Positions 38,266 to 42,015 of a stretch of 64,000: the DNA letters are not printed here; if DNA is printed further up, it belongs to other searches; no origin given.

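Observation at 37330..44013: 2227-aa secreted giant protein with tandem C-terminal CuAO-N-like domains: candidate S-layer/surface-array protein of unknown fold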

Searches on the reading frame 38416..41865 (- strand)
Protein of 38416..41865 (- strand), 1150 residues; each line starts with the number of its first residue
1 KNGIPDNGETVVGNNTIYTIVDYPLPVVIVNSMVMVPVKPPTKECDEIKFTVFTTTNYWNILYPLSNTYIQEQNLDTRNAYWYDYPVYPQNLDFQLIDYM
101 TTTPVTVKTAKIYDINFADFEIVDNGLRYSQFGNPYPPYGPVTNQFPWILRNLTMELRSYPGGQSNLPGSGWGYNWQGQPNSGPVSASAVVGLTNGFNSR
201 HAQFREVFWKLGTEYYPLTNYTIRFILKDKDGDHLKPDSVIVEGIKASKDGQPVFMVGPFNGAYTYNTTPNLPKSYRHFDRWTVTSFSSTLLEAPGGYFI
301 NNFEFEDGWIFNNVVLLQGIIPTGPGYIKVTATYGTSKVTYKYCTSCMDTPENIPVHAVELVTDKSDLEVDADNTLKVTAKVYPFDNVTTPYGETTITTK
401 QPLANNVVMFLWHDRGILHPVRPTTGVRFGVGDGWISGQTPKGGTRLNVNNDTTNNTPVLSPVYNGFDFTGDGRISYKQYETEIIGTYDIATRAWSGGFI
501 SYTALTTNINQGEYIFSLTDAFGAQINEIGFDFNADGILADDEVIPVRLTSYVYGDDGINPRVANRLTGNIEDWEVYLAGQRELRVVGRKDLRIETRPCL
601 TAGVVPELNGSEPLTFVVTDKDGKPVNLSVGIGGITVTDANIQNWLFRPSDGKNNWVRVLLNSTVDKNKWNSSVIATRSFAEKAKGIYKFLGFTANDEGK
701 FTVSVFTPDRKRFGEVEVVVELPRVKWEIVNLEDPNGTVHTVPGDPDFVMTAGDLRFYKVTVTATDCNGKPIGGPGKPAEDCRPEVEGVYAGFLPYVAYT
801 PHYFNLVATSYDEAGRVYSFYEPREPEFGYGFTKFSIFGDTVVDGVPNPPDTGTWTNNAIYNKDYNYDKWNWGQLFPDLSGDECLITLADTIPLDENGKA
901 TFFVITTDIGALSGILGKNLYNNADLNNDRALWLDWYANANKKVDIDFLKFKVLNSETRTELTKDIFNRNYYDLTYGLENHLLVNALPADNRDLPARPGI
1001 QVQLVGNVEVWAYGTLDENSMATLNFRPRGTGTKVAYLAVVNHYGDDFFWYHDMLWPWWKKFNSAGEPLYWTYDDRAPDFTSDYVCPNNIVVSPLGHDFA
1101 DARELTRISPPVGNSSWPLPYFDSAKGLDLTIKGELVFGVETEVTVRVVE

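Call 55: search_protein_representatives(alignment_id=A4)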
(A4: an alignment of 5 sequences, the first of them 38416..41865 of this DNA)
Query: 5 sequences, 1127 profile positions. Proteins with E-value up to 0.001 (for the whole library): 69; up to 1e-10: 57; up to 1e-30: 41. The best 69 are listed.
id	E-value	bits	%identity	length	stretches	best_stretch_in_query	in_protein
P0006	0.0e+00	2106.5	-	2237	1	1-1127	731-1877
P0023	0.0e+00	1652.4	-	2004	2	2-1068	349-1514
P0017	0.0e+00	1542.7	-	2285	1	2-1127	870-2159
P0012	0.0e+00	1451.8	-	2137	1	2-907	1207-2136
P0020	3.2e-191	654.1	-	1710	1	1-462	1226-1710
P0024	4.4e-139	481.4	-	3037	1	28-1020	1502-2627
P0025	3.1e-125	435.6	-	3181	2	285-1020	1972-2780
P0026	2.8e-124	432.4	-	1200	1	354-1020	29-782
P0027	2.8e-122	425.8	-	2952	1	5-984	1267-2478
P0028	2.9e-120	419.1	-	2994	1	52-1012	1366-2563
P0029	9.6e-119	414.1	-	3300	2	274-1039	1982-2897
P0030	1.1e-115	404.0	-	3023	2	36-774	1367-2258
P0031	3.3e-114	399.0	-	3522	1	28-980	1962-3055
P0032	2.0e-112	393.1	-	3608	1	38-976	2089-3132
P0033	2.9e-112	392.6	-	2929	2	31-876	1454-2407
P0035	3.7e-108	379.0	-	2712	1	43-1019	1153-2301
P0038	3.8e-104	365.7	-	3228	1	14-1034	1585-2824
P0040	1.0e-89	317.9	-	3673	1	27-976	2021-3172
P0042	1.0e-88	314.6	-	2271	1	92-1011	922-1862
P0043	6.7e-82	292.1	-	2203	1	37-1015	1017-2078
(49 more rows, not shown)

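Call 56: list_cluster_members(proteins=[P0024, P0025, P0027, P0028, P0031, P0035, P0038, P0040, P0042, P0043])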
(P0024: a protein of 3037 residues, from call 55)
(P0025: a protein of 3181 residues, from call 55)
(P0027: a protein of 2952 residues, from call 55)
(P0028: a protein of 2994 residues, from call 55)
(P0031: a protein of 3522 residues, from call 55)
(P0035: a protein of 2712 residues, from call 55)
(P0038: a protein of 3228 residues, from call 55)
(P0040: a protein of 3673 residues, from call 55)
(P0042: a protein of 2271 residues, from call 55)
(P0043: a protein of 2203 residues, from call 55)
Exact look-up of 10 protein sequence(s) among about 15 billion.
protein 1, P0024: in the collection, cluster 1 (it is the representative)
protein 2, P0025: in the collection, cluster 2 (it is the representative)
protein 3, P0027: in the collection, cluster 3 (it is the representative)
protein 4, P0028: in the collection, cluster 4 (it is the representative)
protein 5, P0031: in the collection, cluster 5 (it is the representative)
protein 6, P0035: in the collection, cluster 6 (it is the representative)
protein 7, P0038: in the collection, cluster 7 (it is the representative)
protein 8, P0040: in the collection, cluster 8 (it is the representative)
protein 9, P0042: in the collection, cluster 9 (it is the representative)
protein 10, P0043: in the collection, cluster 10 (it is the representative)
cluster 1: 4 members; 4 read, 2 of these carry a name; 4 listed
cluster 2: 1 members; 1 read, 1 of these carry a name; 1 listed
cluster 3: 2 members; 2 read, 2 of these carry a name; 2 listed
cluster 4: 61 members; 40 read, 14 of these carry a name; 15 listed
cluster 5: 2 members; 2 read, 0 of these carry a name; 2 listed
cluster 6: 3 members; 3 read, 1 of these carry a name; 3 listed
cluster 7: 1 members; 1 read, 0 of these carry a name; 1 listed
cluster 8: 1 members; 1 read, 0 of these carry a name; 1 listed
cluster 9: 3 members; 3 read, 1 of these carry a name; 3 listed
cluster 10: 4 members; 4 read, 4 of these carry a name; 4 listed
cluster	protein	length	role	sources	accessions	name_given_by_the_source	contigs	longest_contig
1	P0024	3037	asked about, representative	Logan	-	-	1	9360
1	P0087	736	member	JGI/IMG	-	hypothetical protein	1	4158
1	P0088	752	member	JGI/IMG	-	hypothetical protein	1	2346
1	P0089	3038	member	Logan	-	-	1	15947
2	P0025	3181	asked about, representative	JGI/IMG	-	hypothetical protein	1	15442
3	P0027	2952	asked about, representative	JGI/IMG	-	hypothetical protein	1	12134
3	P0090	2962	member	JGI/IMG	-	hypothetical protein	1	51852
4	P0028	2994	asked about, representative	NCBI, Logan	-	-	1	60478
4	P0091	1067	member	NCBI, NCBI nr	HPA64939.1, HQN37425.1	MAG TPA: stalk domain-containing protein, partial [Caldisericia bacterium] | stalk domain-containing protein [Caldisericia bacterium]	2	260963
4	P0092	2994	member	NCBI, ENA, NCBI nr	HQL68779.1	MAG TPA: stalk domain-containing protein [Caldisericia bacterium] | stalk domain-containing protein [Caldisericia bacterium]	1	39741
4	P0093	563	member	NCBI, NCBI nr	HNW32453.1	MAG TPA: hypothetical protein PKN77_07255, partial [Caldisericia bacterium] | hypothetical protein [Caldisericia bacterium]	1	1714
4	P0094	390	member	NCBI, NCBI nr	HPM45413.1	MAG TPA: hypothetical protein PLR77_08460, partial [Caldisericia bacterium] | hypothetical protein [Caldisericia bacterium]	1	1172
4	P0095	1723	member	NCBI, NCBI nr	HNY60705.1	MAG TPA: stalk domain-containing protein, partial [Caldisericia bacterium] | stalk domain-containing protein [Caldisericia bacterium]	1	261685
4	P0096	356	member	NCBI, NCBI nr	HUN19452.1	MAG TPA: hypothetical protein PLJ05_07725, partial [Caldisericia bacterium] | hypothetical protein [Caldisericia bacterium]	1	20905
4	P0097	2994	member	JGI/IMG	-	hypothetical protein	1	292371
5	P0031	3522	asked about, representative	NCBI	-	-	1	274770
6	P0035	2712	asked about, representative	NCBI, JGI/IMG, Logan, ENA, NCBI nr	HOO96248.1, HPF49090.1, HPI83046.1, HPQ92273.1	MAG TPA: hypothetical protein PKV16_00595 [Caldisericia bacterium] | hypothetical protein [Caldisericia bacterium]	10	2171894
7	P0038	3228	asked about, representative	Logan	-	-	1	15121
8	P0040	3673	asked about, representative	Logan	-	-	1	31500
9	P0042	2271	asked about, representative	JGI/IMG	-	-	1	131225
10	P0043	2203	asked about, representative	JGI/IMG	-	hypothetical protein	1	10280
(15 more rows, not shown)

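Call 58: search_protein_families(library=pfam, proteins=[P0024, P0031, P0035], max_evalue=0.01)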
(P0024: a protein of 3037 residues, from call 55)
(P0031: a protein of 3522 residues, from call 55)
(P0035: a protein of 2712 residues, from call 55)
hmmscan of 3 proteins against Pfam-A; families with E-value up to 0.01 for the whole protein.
P0024 (3037 aa): 4 families
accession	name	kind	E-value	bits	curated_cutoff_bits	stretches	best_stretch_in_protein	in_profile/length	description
PF07833.16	Cu_amine_oxidN1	-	7.8e-53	177.4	24.2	2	2923-3030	2-108/108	Copper amine oxidase N-terminal domain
PF09136.16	Glucodextran_B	-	3.6e-17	62.5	27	2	2761-2827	14-82/83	Glucodextranase, domain B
PF13620.12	CarboxypepD_reg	-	0.0014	19.3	32.3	1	2675-2747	1-73/82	Carboxypeptidase regulatory-like domain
PF19077.6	Big_13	-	0.0022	18.9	27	0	2872-2901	63-94/102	Bacterial Ig-like domain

P0031 (3522 aa): 4 families
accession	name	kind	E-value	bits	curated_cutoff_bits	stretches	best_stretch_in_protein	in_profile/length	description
PF07833.16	Cu_amine_oxidN1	-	4.6e-13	49.5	24.2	1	3409-3516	2-107/108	Copper amine oxidase N-terminal domain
PF09136.16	Glucodextran_B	-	8.8e-08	32.4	27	1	3235-3310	5-82/83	Glucodextranase, domain B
PF02369.22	Big_1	-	1.9e-05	25.1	34.9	1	3156-3214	18-81/93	Bacterial Ig-like domain (group 1)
PF13620.12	CarboxypepD_reg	-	0.0028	18.4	32.3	1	3158-3228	1-70/82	Carboxypeptidase regulatory-like domain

P0035 (2712 aa): 4 families
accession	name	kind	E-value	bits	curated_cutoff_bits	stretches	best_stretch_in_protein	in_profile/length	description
PF09136.16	Glucodextran_B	-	1.9e-16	60.2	27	2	2428-2505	1-82/83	Glucodextranase, domain B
PF13620.12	CarboxypepD_reg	-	5.9e-05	23.8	32.3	1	2356-2416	4-63/82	Carboxypeptidase regulatory-like domain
PF07833.16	Cu_amine_oxidN1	-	0.00017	21.9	24.2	1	2647-2703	49-105/108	Copper amine oxidase N-terminal domain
PF02369.22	Big_1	-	0.0067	17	34.9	1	2354-2411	21-82/93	Bacterial Ig-like domain (group 1)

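Call 59: search_protein_families(library=pfam, proteins=[P0042, P0043, P0040, P0026], max_evalue=0.01)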
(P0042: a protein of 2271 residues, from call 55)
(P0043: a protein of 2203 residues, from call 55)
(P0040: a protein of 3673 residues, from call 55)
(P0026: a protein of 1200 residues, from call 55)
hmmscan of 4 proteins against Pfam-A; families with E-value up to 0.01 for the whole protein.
P0042 (2271 aa): 2 families
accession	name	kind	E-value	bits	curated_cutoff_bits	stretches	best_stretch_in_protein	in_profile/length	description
PF07833.16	Cu_amine_oxidN1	-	1e-35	122.4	24.2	1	2160-2265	2-106/108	Copper amine oxidase N-terminal domain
PF09136.16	Glucodextran_B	-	2.8e-11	43.6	27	2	1994-2063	11-82/83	Glucodextranase, domain B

P0043 (2203 aa): 0 families

P0040 (3673 aa): 5 families
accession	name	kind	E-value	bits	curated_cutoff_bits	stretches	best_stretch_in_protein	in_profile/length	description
PF09136.16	Glucodextran_B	-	3.8e-08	33.6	27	1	3377-3445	12-82/83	Glucodextranase, domain B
PF07833.16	Cu_amine_oxidN1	-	4.4e-08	33.5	24.2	1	3559-3661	2-100/108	Copper amine oxidase N-terminal domain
PF19077.6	Big_13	-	0.00018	22.4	27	0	3373-3446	18-102/102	Bacterial Ig-like domain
PF11974.14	bMG3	-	0.0014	19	34.9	1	3289-3354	13-81/103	Bacterial alpha-2-macroglobulin MG3 domain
PF13620.12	CarboxypepD_reg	-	0.0067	17.2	32.3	0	3294-3347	5-56/82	Carboxypeptidase regulatory-like domain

P0026 (1200 aa): 7 families
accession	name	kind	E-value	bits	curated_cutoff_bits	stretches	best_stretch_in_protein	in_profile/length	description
PF07833.16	Cu_amine_oxidN1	-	6.8e-50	168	24.2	2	1090-1193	5-108/108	Copper amine oxidase N-terminal domain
PF09136.16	Glucodextran_B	-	7.2e-18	64.7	27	2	916-982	14-82/83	Glucodextranase, domain B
PF13620.12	CarboxypepD_reg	-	9.7e-08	32.7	32.3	1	831-904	2-75/82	Carboxypeptidase regulatory-like domain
PF02369.22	Big_1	-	6.3e-07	29.8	34.9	1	826-898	16-92/93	Bacterial Ig-like domain (group 1)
PF13715.12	CarbopepD_reg_2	-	0.0025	18.2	32.2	1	834-896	4-62/88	CarboxypepD_reg-like domain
PF11974.14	bMG3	-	0.006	17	34.9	0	826-890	10-79/103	Bacterial alpha-2-macroglobulin MG3 domain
PF13202.12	EF-hand_5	-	0.0089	15.9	25.9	0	108-125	6-23/25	EF hand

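Call 64: find_related_loci(query=A4, collection=genome_contigs, flank=6000)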
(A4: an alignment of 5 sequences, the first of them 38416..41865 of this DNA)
Query A4 (1150 aa) in genome_contigs; peptide patterns used: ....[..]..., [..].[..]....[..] (x = any residue, [..] = any of these).
147 stretches matched a pattern, but none encodes a relative of the query by tblastn (E <= 1e-3).

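Call 75: predict_structure(alignment_id=A8)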
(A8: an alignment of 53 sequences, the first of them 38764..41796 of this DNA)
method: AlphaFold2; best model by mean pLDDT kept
length: 1011 residues; sequences in the alignment: 53
mean_pLDDT: 77.1   pTM: 0.73
mean pLDDT of the five models: 77.1, 75.7, 74.7, 74.1, 70.2
residues with pLDDT >= 90: 395; 70-90: 303; 50-70: 165; < 50: 148
segments of 3 or more residues with pLDDT < 50: 1-4, 8-10, 34-54, 56-72, 150-159, 416-440, 480-484, 536-550, 756-759, 795-836
pLDDT, mean of each block of 10 residues (from residue 1): 48 56 67 47 44 44 41 58 66 90 81 55 77 90 66 46 55 75 78 88 91 97 94 95 88 95 91 95 87 97 96 88 59 95 95 93 84 63 86 85 87 58 34 39 75 91 86 78 61 94 95 93 93 54 35 87 96 95 91 96 96 95 84 82 63 93 95 91 96 95 94 91 90 91 92 55 69 71 68 48 39 29 32 53 60 72 81 89 86 85 72 90 90 85 73 84 93 88 74 91 77 51
secondary structure, 60 per line:
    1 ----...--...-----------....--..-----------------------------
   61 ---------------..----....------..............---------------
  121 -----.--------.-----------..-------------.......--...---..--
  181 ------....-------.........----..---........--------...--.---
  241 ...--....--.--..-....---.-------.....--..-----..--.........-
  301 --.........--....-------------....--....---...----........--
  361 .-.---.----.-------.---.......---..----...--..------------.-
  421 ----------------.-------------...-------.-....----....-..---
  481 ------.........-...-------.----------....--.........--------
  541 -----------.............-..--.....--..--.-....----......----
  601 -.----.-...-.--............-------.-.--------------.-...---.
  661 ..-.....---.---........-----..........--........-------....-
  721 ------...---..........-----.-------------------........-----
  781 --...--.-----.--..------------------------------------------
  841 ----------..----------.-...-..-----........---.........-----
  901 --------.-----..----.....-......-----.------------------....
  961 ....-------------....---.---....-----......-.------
elements in order (helices of 4 or more, strands of 3 or more residues): E5-7 E10-12 E24-27 E82-85 E92-101 H102-105 H164-168 E187-190 E198-206 E216-223 E232-234 E241-243 E246-249 E258-261 E273-277 E291-299 E303-311 E314-317 E331-334 E337-340 E344-346 E351-358 E384-390 E451-453 E463-466 E471-474 E490-495 E524-532 E552-564 E570-574 H583-586 E591-596 H616-623 E624-627 E654-656 E664-668 E676-683 E689-698 E701-708 E716-719 E727-729 E733-742 E768-775 E783-785 E876-883 E887-895 E921-925 E927-932 E957-964 E978-981 E989-992 E998-1003

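Call 77: fold_search(model_id=the predicted structure, library=pdb)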
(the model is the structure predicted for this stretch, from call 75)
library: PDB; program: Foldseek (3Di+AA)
matches with E <= 10: 1073; with E <= 0.001: 89
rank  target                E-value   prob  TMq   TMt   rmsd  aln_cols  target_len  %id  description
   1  4rtd                  7.0e-10  1.00  0.10  0.10  33.5       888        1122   10  Escherichia coli alpha-2-macroglobulin activated by porcine elastase (released 2015-07-15)
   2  5a42                  2.2e-08  0.97  0.10  0.08  37.0      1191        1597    9  Cryo-EM single particle 3D reconstruction of the native conformation of E. coli alpha-2-macroglobulin (ECAM) (released 2015-07-29)
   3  4ziq                  9.7e-08  0.99  0.11  0.08  35.1       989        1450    9  Crystal structure of trypsin activated alpha-2-macroglobulin from Escherichia coli. (released 2015-06-10)
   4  6tav_C                1.3e-07  0.98  0.13  0.11  34.0      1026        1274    8  Crystal structure of endopeptidase-induced alpha2-macroglobulin (released 2021-05-12)
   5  7von                  1.5e-07  0.97  0.13  0.10  36.7      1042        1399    9  Native alpha-2-macroglobulin monomer (released 2022-11-16)
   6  8s3o_A                1.7e-07  0.99  0.13  0.11  33.8       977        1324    9  Structure of native human CD109 (released 2025-03-05)
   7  9fx2                  2.0e-07  1.00  0.14  0.12  32.5      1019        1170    9  Structure of methylamine activated CD109 (released 2025-03-19)
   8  7o7n_A                3.6e-07  0.96  0.13  0.11  35.8      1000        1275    8  (h-alpha2M)4 semiactivated I state (released 2022-04-13)
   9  7s62                  4.2e-07  0.98  0.14  0.11  36.0      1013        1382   11  Locally refined protomer structure of native-form oocyte/egg Alpha-2-Macroglobulin (A2Moo) tetramer (released 2022-01-05)
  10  7o7q_A                5.1e-07  0.99  0.13  0.11  31.6       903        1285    7  (h-alpha2M)4 trypsin-activated state (released 2022-04-13)
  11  9u61_E                5.7e-07  0.98  0.12  0.09  33.1       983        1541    9  CP/MBL pathways C3 convertase C4b2a and C3 complex (released 2026-01-14)
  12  5jpm_A                6.6e-07  1.00  0.12  0.17  25.1       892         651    8  Structure of the complex of human complement C4 with MASP-2 rebuilt using iMDFF (released 2016-08-10)
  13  8c8o_A                6.6e-07  0.80  0.11  0.11  28.8      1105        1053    9  In situ structure of the Nitrosopumilus maritimus S-layer - Six-fold symmetry (C6) (released 2024-04-17)
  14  9u61_C                7.7e-07  0.99  0.10  0.14  26.9       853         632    8  CP/MBL pathways C3 convertase C4b2a and C3 complex (released 2026-01-14)
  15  7o7p_A                8.6e-07  0.91  0.12  0.10  37.9       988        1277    8  (h-alpha2M)4 activated state (released 2022-04-13)
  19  6tav_D                1.4e-06  0.85  0.12  0.10  36.1      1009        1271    8  Crystal structure of endopeptidase-induced alpha2-macroglobulin (released 2021-05-12)
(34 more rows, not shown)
